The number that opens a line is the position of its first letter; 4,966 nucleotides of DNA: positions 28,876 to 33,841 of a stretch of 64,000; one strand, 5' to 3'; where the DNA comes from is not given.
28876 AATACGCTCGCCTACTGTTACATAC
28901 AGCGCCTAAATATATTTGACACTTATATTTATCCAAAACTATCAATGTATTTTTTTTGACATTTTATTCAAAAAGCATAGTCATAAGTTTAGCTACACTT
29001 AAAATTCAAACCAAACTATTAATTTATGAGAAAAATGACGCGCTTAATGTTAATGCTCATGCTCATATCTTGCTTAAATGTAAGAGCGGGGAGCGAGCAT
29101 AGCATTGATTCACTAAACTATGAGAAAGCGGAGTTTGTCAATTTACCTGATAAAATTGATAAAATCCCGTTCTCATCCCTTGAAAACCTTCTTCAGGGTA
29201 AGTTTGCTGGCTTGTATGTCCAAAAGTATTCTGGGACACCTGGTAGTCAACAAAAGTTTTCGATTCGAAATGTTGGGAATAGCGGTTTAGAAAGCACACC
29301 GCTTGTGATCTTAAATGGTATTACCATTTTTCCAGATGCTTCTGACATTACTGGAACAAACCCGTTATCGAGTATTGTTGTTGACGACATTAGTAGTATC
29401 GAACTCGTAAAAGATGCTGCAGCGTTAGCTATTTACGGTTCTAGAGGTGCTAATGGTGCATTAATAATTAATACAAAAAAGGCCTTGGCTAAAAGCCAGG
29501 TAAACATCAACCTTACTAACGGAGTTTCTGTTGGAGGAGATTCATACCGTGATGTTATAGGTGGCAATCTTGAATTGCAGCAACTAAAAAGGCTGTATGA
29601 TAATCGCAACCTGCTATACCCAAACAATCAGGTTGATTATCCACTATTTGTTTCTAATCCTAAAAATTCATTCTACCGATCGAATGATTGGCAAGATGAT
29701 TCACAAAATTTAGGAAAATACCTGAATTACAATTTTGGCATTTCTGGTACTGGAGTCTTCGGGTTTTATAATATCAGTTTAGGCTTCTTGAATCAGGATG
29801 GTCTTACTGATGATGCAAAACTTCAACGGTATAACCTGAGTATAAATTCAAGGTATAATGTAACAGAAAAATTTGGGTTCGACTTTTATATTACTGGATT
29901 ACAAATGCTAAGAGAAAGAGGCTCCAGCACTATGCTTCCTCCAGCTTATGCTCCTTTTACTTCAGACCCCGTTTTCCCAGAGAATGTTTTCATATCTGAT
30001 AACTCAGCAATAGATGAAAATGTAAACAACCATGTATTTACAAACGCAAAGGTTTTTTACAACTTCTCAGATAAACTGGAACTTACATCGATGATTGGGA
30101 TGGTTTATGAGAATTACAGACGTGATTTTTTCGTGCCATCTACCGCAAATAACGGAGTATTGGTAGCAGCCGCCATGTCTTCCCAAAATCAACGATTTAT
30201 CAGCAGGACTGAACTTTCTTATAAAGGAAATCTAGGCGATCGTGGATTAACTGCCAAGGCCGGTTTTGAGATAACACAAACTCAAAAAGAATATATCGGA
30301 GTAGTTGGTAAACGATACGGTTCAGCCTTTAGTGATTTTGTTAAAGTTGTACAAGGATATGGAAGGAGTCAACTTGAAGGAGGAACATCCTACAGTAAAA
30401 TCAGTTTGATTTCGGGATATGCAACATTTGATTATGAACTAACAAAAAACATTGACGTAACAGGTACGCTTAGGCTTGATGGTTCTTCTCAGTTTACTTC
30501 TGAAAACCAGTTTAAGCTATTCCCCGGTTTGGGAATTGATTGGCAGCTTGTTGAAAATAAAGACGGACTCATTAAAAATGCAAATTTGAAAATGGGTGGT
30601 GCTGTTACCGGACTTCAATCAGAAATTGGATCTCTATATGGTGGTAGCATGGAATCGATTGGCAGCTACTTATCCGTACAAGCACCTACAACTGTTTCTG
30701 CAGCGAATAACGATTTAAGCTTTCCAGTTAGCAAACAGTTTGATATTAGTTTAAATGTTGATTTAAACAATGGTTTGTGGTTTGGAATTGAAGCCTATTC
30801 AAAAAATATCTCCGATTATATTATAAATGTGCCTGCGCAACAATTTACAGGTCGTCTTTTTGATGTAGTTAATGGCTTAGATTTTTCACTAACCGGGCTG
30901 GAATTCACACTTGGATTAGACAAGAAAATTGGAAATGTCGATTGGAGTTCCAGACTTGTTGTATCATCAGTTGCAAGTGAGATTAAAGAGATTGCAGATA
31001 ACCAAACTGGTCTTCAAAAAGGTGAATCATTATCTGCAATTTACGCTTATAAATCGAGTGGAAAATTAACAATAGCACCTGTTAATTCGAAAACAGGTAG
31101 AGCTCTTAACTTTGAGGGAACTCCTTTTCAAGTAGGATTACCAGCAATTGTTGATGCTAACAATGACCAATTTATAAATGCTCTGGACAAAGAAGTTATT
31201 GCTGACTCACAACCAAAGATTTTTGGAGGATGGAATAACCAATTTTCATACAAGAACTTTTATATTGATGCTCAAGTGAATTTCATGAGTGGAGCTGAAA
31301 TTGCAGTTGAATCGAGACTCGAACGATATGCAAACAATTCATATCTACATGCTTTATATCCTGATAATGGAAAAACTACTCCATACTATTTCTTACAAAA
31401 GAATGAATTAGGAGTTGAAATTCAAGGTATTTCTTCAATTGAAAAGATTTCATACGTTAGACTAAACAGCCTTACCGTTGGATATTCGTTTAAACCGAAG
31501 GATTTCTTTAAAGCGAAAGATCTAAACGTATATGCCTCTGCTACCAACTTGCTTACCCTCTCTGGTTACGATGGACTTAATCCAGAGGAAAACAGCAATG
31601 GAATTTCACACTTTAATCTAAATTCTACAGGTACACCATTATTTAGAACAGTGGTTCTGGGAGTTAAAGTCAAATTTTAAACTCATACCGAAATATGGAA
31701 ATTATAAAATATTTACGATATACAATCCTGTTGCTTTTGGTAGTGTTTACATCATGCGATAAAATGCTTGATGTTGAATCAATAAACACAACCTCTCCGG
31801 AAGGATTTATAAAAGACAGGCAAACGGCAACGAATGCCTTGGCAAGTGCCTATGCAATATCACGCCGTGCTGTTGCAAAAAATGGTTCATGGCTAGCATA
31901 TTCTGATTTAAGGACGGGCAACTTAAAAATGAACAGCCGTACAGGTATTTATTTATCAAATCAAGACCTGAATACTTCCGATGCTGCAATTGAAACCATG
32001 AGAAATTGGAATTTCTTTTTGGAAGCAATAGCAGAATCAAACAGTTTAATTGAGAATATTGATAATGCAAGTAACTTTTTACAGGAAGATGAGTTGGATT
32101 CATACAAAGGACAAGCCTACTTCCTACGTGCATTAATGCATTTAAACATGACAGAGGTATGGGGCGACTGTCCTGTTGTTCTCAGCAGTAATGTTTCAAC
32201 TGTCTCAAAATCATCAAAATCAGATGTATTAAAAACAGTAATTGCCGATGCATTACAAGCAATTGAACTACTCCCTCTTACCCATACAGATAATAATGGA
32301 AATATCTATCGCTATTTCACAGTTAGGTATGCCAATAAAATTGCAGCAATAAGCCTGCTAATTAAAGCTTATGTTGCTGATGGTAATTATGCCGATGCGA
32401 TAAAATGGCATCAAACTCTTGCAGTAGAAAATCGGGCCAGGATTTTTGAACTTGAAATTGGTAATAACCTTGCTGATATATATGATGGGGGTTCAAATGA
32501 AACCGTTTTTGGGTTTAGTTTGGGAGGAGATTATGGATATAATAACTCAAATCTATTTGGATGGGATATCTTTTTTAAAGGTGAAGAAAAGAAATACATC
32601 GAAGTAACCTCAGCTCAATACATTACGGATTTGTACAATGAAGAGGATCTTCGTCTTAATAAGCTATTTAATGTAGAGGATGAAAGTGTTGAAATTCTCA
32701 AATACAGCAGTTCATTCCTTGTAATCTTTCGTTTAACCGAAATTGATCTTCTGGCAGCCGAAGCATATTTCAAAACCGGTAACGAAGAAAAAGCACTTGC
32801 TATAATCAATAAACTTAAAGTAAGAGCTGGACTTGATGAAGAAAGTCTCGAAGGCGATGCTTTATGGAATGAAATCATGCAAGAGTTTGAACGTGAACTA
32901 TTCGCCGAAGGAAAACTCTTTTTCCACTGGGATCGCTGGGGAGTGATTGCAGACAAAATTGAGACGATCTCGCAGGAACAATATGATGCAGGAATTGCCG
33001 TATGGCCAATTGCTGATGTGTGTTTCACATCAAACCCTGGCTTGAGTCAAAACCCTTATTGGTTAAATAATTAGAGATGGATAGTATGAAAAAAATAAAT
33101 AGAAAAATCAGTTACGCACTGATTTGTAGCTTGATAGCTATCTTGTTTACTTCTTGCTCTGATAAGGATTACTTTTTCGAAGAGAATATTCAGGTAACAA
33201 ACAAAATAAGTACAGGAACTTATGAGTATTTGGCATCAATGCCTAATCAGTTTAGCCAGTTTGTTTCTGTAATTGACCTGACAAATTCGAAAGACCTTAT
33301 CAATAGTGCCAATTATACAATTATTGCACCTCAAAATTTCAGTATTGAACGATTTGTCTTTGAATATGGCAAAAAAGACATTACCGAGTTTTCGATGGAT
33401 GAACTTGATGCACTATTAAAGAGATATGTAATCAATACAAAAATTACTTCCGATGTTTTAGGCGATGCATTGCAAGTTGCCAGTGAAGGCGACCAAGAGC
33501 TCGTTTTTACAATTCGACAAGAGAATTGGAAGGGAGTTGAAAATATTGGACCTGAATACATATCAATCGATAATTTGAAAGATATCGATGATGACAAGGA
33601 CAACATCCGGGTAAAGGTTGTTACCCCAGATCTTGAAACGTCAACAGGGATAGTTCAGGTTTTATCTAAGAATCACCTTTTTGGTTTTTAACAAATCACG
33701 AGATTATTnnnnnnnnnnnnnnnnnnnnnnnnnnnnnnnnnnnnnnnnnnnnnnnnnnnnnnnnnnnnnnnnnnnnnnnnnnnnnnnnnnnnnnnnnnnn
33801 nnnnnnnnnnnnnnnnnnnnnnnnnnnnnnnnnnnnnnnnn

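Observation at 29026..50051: CAZyme-free [SusC-SusD-fasciclin]x2 locus with phosphatase/LamG proteins and its own sensor: candidate undescribed phosphoester-scavenging system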

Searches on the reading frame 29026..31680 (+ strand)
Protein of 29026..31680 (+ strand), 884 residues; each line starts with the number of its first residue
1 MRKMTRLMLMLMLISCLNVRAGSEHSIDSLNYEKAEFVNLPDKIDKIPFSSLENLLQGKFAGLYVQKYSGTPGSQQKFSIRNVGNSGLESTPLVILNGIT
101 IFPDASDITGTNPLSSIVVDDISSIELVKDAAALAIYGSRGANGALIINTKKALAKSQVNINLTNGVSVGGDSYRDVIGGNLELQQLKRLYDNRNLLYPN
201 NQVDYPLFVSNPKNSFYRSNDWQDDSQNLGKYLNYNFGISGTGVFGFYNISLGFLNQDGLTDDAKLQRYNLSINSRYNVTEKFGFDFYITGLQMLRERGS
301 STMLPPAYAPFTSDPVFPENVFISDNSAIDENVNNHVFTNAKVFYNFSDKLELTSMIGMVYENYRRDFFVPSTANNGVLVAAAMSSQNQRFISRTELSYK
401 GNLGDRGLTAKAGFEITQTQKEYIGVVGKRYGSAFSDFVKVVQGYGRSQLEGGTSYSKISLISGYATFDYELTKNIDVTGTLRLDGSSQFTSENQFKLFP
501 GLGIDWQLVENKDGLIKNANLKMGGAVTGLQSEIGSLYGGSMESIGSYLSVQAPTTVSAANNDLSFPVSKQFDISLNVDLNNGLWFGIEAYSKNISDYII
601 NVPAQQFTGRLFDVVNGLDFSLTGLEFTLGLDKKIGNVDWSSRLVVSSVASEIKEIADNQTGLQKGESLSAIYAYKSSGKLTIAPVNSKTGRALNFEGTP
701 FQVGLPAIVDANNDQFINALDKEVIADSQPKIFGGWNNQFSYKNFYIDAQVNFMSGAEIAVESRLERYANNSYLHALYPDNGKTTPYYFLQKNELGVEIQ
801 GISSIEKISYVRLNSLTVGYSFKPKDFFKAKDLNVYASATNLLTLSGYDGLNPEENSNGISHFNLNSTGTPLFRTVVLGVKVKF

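Call 3: search_protein_families(library=pfam, proteins=[window:29026-31680:+], max_evalue=0.01)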
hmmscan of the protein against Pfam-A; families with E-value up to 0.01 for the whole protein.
window:29026-31680:+ (884 aa): 1 family
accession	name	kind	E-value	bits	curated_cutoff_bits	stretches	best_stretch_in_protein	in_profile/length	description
PF07715.20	Plug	-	1e-12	49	23.9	1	42-145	15-107/107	TonB-dependent Receptor Plug Domain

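Call 8: search_protein_families(library=ncbifam, proteins=[window:29026-31680:+], max_evalue=0.01)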
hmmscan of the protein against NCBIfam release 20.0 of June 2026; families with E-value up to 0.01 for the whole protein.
window:29026-31680:+ (884 aa): 2 families
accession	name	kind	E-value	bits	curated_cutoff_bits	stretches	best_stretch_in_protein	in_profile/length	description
TIGR04056.1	OMP_RagA_SusC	subfamily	8e-100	335.6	368.25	1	42-884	104-981/981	SusC/RagA family TonB-linked outer membrane protein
TIGR04057.1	SusC_RagA_signa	signature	3.7e-12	45.8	46.2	1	121-151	1-31/31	SusC/RagA subfamily TonB-dependent outer membrane receptor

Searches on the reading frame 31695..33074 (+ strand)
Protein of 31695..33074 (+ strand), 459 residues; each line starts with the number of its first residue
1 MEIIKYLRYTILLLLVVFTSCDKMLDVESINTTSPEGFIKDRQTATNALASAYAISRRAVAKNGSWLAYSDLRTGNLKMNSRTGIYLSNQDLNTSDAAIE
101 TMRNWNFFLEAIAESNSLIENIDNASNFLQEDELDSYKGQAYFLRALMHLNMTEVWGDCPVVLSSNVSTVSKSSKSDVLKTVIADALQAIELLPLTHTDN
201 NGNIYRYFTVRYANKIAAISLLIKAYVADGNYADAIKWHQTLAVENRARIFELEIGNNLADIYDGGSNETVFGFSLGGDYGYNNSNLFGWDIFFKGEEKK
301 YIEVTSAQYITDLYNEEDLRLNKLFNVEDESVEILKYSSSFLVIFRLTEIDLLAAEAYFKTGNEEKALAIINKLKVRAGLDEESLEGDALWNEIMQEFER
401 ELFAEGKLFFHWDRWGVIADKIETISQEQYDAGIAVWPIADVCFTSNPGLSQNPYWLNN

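Call 3: search_protein_families(library=pfam, proteins=[window:31695-33074:+], max_evalue=0.01)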
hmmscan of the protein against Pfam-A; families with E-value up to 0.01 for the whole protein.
window:31695-33074:+ (459 aa): 2 families
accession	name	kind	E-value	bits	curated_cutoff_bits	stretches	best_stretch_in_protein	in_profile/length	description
PF07980.17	SusD_RagB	-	2.9e-20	73.6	23.1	1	295-456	109-297/297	SusD family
PF14322.12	SusD-like_3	-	3.2e-15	57.3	27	1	25-199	3-171/191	Starch-binding associating with outer membrane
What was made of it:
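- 31695..33074 (+): SusD1 lipoprotein. Call 3 (SusD_RagB, SusD-like_3).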

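Call 8: search_protein_families(library=ncbifam, proteins=[window:31695-33074:+], max_evalue=0.01)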
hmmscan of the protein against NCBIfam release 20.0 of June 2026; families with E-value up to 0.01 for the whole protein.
window:31695-33074:+ (459 aa): 2 families
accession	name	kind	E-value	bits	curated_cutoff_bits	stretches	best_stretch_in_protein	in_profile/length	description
NF033071.0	SusD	exception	1.2e-09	36.9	725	1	332-408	429-503/558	starch-binding outer membrane lipoprotein SusD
NF033072.0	NanU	exception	9.9e-08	31.5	425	1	14-180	13-175/521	SusD family outer membrane lipoprotein NanU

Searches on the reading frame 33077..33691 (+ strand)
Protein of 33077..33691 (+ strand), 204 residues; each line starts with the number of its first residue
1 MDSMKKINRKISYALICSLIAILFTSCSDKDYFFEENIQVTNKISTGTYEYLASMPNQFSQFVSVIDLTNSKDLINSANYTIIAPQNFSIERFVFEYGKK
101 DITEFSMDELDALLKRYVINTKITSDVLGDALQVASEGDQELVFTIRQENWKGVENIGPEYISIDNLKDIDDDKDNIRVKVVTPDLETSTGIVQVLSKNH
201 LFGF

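Call 3: search_protein_families(library=pfam, proteins=[window:33077-33691:+], max_evalue=0.01)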
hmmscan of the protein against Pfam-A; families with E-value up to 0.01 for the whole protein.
window:33077-33691:+ (204 aa): 1 family
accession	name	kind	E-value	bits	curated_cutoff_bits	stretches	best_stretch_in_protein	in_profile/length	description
PF02469.27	Fasciclin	-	5.8e-09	36.7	22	1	58-198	2-119/123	Fasciclin domain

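Call 8: search_protein_families(library=ncbifam, proteins=[window:33077-33691:+], max_evalue=0.01)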
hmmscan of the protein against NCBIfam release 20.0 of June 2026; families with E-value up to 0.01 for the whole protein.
window:33077-33691:+ (204 aa): 0 families
